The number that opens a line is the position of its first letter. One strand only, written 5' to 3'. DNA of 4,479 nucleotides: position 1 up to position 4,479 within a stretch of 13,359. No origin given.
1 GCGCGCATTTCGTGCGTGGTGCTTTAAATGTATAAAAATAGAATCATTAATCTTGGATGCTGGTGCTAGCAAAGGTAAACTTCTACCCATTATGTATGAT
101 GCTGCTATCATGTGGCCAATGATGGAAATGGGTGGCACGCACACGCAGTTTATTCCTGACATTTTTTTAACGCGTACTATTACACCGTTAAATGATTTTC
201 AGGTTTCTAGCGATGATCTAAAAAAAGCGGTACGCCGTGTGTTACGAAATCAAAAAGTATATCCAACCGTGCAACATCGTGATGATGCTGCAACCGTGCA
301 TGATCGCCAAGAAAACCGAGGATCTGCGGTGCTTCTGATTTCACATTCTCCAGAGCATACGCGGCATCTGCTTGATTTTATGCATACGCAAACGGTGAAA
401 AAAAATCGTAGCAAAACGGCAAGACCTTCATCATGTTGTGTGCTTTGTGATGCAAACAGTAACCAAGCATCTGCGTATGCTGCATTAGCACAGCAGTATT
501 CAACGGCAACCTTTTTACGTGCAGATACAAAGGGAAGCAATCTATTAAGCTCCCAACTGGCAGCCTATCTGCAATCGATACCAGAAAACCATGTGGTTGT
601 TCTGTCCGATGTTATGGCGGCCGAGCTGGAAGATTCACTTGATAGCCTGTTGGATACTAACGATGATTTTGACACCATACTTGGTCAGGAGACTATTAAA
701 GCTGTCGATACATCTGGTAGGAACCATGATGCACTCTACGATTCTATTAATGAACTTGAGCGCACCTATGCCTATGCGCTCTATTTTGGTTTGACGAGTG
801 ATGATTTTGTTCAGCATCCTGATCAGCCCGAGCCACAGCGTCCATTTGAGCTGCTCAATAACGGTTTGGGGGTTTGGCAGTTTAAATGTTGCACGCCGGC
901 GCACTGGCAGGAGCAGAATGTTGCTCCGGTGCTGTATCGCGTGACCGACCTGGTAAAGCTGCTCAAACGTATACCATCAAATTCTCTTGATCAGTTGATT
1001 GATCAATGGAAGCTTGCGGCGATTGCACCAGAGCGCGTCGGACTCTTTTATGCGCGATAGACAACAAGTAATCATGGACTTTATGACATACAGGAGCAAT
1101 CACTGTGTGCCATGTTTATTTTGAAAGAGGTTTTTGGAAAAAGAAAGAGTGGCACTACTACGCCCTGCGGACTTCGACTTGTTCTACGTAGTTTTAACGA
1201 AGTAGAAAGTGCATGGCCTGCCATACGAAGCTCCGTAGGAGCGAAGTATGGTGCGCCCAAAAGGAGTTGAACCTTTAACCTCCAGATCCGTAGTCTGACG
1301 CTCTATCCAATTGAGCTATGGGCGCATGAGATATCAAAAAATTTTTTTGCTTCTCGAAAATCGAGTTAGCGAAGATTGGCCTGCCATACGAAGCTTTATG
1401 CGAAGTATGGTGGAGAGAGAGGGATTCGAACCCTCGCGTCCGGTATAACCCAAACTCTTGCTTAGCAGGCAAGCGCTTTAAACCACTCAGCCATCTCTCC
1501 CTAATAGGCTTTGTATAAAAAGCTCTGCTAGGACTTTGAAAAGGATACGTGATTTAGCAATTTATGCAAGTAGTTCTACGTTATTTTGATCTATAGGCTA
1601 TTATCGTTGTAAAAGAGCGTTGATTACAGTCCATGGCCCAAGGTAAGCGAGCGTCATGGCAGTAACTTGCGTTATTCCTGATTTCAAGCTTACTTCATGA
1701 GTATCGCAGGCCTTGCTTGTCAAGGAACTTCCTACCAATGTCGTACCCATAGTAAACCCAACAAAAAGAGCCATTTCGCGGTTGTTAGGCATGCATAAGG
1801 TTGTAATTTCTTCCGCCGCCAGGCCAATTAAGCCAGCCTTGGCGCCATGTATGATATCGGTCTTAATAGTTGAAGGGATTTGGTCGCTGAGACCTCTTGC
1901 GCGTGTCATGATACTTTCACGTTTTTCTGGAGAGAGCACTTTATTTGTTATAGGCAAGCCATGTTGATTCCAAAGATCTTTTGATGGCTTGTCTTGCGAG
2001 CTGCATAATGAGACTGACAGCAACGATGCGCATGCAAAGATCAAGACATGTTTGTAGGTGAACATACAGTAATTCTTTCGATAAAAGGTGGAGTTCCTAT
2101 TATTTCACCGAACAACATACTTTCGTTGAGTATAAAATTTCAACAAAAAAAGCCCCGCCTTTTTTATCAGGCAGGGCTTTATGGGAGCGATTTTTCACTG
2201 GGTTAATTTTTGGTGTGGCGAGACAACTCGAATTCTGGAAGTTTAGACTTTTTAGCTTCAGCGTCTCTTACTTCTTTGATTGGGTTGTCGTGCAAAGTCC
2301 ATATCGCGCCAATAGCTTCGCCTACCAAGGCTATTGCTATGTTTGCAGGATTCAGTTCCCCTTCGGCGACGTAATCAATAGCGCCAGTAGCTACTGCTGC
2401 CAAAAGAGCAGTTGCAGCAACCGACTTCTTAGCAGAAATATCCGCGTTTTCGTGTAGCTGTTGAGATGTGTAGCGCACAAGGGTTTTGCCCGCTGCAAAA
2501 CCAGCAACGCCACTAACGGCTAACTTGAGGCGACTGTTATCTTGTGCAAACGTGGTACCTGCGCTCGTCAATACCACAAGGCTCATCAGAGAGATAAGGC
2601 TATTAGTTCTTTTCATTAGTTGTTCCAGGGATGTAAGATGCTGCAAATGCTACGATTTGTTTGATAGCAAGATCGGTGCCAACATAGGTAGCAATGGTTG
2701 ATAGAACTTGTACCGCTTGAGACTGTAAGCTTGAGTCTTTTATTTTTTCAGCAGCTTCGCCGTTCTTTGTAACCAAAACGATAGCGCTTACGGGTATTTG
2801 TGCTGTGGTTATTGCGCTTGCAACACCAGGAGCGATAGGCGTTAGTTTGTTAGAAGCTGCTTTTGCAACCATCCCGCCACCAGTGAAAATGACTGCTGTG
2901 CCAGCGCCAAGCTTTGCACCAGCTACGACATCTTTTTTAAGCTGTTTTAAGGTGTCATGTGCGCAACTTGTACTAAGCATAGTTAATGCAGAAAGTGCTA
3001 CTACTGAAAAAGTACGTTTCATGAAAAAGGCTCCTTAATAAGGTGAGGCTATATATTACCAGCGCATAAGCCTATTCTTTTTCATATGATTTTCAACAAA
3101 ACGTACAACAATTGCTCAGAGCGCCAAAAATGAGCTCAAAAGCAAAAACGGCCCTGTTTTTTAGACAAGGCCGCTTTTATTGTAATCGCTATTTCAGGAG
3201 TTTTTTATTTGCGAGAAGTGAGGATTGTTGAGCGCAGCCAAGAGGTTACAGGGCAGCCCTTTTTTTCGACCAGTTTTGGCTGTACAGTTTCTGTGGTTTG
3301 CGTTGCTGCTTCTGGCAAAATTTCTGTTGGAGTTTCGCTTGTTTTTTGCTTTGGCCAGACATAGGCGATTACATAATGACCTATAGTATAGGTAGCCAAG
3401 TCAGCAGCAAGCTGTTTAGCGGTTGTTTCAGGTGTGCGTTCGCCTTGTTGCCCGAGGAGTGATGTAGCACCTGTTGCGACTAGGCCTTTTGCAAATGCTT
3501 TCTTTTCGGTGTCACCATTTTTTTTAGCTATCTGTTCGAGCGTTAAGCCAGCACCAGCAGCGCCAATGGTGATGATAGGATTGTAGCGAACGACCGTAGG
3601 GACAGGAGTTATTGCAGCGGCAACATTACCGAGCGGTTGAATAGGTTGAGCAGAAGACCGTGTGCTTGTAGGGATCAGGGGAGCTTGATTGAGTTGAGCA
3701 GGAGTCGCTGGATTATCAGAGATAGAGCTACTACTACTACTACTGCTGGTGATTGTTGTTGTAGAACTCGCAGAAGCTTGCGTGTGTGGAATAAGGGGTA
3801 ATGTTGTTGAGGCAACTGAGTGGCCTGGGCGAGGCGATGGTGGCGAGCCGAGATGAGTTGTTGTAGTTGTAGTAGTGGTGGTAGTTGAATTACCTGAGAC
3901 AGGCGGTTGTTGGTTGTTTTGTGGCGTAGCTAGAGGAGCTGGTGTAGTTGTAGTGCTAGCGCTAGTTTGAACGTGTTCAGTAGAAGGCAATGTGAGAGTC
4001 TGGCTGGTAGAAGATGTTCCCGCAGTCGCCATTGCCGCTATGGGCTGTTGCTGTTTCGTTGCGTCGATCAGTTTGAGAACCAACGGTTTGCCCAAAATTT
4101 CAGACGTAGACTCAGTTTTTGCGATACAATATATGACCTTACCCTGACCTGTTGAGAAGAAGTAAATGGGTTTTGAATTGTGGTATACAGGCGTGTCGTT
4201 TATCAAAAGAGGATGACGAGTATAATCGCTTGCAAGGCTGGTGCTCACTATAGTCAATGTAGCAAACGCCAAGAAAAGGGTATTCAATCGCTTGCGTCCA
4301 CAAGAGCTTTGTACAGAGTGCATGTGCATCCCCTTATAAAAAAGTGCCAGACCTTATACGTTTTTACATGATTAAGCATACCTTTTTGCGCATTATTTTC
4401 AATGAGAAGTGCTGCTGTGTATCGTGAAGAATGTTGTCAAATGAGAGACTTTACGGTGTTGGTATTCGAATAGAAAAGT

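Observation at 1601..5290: Tandem array of five paralogous small secreted Gly/Ala-rich proteins, with a repeated promoter box in four and a duplicated terminator module in two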

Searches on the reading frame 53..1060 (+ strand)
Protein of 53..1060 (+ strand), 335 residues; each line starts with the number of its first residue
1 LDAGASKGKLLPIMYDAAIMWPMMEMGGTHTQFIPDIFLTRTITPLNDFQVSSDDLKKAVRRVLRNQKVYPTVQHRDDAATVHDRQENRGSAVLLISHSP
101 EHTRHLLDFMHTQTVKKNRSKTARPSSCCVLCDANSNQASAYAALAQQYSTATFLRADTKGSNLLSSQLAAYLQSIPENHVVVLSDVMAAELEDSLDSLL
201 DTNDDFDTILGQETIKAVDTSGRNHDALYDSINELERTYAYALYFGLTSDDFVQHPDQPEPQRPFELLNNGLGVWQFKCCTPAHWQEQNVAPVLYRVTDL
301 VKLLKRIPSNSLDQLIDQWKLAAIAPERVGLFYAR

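Call 7: search_protein_families(library=pfam, proteins=[window:53-1060:+], max_evalue=0.01)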
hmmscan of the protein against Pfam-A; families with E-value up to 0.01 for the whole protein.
window:53-1060:+ (335 aa): 1 family
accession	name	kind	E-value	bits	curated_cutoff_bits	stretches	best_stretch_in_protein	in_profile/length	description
PF01337.24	Barstar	-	0.0026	18.1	23.4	0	215-243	25-54/96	Barstar (barnase inhibitor)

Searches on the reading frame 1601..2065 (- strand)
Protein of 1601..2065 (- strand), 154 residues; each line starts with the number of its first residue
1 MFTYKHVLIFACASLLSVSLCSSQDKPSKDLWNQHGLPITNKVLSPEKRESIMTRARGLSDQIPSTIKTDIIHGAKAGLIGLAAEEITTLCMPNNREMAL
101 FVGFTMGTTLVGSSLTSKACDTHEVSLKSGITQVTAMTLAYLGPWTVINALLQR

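Call 6: search_protein_families(library=pfam, proteins=[window:1601-2065:-], max_evalue=10)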
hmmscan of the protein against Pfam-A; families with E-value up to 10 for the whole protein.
window:1601-2065:- (154 aa): 0 families

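Call 14: list_cluster_members(proteins=[P0001, P0002, window:1601-2065:-, window:2203-2616:-, window:2603-3022:-, window:3205-4323:-, window:3205-4329:-, window:5551-6843:+, window:9577-10476:-])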
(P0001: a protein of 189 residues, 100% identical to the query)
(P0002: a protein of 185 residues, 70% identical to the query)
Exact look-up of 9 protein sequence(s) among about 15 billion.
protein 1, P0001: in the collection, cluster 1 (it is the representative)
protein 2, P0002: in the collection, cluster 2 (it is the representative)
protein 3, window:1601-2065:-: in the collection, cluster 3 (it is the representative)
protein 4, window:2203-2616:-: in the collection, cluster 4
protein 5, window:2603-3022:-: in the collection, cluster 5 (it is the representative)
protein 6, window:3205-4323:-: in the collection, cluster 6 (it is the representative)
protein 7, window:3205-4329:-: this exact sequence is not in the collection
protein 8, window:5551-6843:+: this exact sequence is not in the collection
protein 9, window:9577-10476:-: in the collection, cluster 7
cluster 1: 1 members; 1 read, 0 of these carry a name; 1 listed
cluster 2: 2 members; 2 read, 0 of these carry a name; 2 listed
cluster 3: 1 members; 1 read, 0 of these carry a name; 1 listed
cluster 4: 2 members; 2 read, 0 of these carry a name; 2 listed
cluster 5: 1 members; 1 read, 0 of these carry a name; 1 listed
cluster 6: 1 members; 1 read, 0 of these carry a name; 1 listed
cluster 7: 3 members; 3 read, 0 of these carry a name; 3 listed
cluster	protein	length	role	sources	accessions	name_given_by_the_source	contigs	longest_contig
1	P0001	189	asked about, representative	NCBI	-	-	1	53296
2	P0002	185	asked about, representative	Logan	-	-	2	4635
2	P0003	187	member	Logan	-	-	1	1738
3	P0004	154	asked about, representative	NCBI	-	-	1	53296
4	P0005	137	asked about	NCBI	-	-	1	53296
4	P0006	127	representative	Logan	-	-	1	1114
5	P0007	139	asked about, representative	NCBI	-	-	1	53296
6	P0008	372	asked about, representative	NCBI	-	-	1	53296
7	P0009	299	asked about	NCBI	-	-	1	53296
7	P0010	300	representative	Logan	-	-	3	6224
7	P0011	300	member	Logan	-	-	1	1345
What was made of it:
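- Checked: Exactly these products are in the public protein collection (call 14).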

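Call 57: search_protein_families(library=ncbifam, proteins=[window:1601-2065:-], max_evalue=1)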
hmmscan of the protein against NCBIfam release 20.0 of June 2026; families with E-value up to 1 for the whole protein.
window:1601-2065:- (154 aa): 0 families

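Call 59: search_protein_families(library=phrogs, proteins=[window:1601-2065:-], max_evalue=0.1)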
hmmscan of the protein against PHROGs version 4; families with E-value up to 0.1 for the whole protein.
window:1601-2065:- (154 aa): 0 families

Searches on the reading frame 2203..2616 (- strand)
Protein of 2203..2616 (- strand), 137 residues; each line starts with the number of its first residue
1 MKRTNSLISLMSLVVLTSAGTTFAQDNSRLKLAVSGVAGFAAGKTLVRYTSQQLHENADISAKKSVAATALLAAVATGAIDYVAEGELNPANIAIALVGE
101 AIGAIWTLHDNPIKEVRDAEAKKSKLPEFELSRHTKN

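Call 6: search_protein_families(library=pfam, proteins=[window:2203-2616:-], max_evalue=10)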
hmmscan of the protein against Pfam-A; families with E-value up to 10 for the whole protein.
window:2203-2616:- (137 aa): 1 family
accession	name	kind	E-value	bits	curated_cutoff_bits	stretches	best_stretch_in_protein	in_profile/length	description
PF04246.17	RseC_MucC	-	0.16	12.3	24.4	1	9-61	74-125/130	Positive regulator of sigma(E), RseC/MucC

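Call 57: search_protein_families(library=ncbifam, proteins=[window:2203-2616:-], max_evalue=1)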
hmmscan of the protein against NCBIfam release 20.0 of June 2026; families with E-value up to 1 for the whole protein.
window:2203-2616:- (137 aa): 1 family
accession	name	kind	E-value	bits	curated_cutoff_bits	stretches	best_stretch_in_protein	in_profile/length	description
NF007869.0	PRK10577.1-6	equivalog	0.0029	16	954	1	7-108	431-528/703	Fe(3+)-hydroxamate ABC transporter permease FhuB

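Call 59: search_protein_families(library=phrogs, proteins=[window:2203-2616:-], max_evalue=0.1)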
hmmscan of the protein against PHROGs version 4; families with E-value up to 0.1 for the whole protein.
window:2203-2616:- (137 aa): 0 families

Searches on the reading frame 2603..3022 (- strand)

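Call 6: search_protein_families(library=pfam, proteins=[window:2603-3022:-], max_evalue=10)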
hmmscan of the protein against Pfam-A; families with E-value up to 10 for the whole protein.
window:2603-3022:- (139 aa): 4 families
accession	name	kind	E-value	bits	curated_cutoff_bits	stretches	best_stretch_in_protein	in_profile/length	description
PF01545.26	Cation_efflux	-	0.013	15.8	26.6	1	40-116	74-153/198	Cation efflux family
PF21547.3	TTI1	-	0.086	13.2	27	0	93-118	53-78/90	TELO2-interacting protein 1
PF02887.21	PK_C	-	0.62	10.6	28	1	72-97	9-35/114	Pyruvate kinase, alpha/beta domain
PF08592.16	Anthrone_oxy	-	1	10.1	27.3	1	40-98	12-72/106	Anthrone oxygenase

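Call 57: search_protein_families(library=ncbifam, proteins=[window:2603-3022:-], max_evalue=1)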
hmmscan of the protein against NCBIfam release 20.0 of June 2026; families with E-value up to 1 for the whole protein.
window:2603-3022:- (139 aa): 0 families

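Call 59: search_protein_families(library=phrogs, proteins=[window:2603-3022:-], max_evalue=0.1)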
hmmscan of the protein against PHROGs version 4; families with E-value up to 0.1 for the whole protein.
window:2603-3022:- (139 aa): 1 family
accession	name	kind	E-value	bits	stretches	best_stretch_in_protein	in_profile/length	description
phrog_7308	-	moron, auxiliary metabolic gene and host takeover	0.034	14.5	1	40-130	95-174/302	cation efflux protein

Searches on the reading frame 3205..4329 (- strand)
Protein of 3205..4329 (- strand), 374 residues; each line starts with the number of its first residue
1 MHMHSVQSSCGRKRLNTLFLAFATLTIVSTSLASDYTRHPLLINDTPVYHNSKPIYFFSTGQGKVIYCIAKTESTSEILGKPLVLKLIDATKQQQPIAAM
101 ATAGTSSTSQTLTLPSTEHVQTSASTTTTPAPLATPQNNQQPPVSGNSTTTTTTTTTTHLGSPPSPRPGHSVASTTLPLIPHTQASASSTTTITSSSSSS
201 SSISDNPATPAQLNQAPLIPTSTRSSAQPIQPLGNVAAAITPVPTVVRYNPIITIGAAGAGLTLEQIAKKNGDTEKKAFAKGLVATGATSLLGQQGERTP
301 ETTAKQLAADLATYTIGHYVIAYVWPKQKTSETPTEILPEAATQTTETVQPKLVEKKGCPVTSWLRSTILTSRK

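Call 6: search_protein_families(library=pfam, proteins=[window:3205-4329:-], max_evalue=10)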
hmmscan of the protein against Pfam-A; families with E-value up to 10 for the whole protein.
window:3205-4329:- (374 aa): 1 family
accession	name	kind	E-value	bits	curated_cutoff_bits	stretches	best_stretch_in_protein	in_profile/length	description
PF15254.11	CCDC14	-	0.82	8.7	27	1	92-233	94-230/857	Coiled-coil domain-containing protein 14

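Call 57: search_protein_families(library=ncbifam, proteins=[window:3205-4323:-], max_evalue=1)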
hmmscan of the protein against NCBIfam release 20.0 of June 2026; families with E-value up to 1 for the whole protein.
window:3205-4323:- (372 aa): 0 families

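Call 59: search_protein_families(library=phrogs, proteins=[window:3205-4323:-], max_evalue=0.1)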
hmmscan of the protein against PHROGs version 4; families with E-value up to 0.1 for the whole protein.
window:3205-4323:- (372 aa): 0 families
